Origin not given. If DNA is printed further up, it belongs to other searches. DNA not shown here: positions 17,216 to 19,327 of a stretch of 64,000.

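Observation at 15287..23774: Branched-chain / C-modified dideoxyhexose toolkit: ThDP-dependent ALS/YerE-like enzyme plus zinc-ribbon C-methyltransferase beside rfbF/rfbG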

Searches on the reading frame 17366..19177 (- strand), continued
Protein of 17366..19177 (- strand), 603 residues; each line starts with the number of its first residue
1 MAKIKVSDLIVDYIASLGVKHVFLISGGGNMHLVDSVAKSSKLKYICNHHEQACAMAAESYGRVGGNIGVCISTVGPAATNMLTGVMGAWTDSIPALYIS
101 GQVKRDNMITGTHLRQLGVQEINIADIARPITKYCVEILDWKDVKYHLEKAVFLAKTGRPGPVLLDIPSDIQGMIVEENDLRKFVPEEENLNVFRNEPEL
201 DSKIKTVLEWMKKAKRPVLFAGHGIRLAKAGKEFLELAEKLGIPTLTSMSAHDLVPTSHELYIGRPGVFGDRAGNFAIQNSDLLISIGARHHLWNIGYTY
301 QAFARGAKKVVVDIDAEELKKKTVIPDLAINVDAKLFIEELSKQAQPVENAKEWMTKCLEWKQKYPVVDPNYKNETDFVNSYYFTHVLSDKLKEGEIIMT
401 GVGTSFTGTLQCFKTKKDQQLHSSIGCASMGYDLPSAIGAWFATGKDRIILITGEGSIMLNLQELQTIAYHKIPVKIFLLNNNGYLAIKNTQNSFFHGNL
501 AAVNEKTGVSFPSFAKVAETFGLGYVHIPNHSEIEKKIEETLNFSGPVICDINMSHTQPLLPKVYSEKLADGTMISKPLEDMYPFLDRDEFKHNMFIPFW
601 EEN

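Call 64: find_encoding_contigs(protein=P0002, flank=10000, max_places=1)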
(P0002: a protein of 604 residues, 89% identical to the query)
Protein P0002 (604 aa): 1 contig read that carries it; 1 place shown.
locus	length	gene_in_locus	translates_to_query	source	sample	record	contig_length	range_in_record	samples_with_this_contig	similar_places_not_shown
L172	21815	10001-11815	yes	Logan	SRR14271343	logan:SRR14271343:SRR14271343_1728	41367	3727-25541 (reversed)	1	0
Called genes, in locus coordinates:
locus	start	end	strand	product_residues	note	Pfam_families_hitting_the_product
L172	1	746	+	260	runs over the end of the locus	PF01370:Epimerase, PF04321:RmlD_sub_bind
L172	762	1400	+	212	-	PF13578:Methyltransf_24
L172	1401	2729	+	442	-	PF01943:Polysacc_synt, PF13440:Polysacc_synt_3, PF01554:MatE (weak)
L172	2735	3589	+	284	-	-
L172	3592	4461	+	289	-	PF05050:Methyltransf_21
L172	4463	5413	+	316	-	PF00106:adh_short (weak), PF01073:3Beta_HSD, PF01370:Epimerase, PF02719:Polysacc_synt_2 (weak), PF04321:RmlD_sub_bind, PF05368:NmrA, PF16363:GDP_Man_Dehyd, PF07993:NAD_binding_4 (weak), +1 more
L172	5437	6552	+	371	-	PF08421:Methyltransf_13 (weak), PF13489:Methyltransf_23, PF13847:Methyltransf_31 (weak), PF08241:Methyltransf_11 (weak), PF08242:Methyltransf_12 (weak), PF13649:Methyltransf_25 (weak), PF08484:Methyltransf_14, PF22674:C2185-like_N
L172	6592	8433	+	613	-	PF00483:NTP_transferase, PF12804:NTP_transf_3, PF01073:3Beta_HSD, PF01370:Epimerase, PF02719:Polysacc_synt_2, PF04321:RmlD_sub_bind, PF07993:NAD_binding_4, PF16363:GDP_Man_Dehyd, +1 more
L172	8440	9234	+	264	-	PF00483:NTP_transferase, PF12804:NTP_transf_3 (weak)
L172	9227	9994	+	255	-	-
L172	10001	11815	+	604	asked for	PF02776:TPP_enzyme_N, PF00205:TPP_enzyme_M, PF02775:TPP_enzyme_C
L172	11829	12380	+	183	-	PF01965:DJ-1_PfpI, PF17124:ThiJ_like (faint)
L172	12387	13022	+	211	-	PF00702:Hydrolase (weak), PF13419:HAD_2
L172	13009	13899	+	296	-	PF01370:Epimerase, PF04321:RmlD_sub_bind, PF16363:GDP_Man_Dehyd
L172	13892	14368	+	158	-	PF00293:NUDIX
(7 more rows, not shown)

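Call 68: search_protein_families(library=pfam, proteins=[L058:8257-9207:+], max_evalue=0.001)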
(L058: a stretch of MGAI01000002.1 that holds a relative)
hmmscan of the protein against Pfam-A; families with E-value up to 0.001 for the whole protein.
L058:8257-9207:+ (316 aa): 3 families
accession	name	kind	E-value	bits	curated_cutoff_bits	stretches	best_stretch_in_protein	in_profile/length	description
PF02826.25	2-Hacid_dh_C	-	1.5e-54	184.5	25.1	1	108-285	1-178/178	D-isomer specific 2-hydroxyacid dehydrogenase, NAD binding domain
PF00389.36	2-Hacid_dh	-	2.4e-28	98.9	24.6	1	12-313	8-131/134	D-isomer specific 2-hydroxyacid dehydrogenase, catalytic domain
PF00670.27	AdoHcyase_NAD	-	0.00037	21.1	27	1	150-236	23-110/162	S-adenosyl-L-homocysteine hydrolase, NAD binding domain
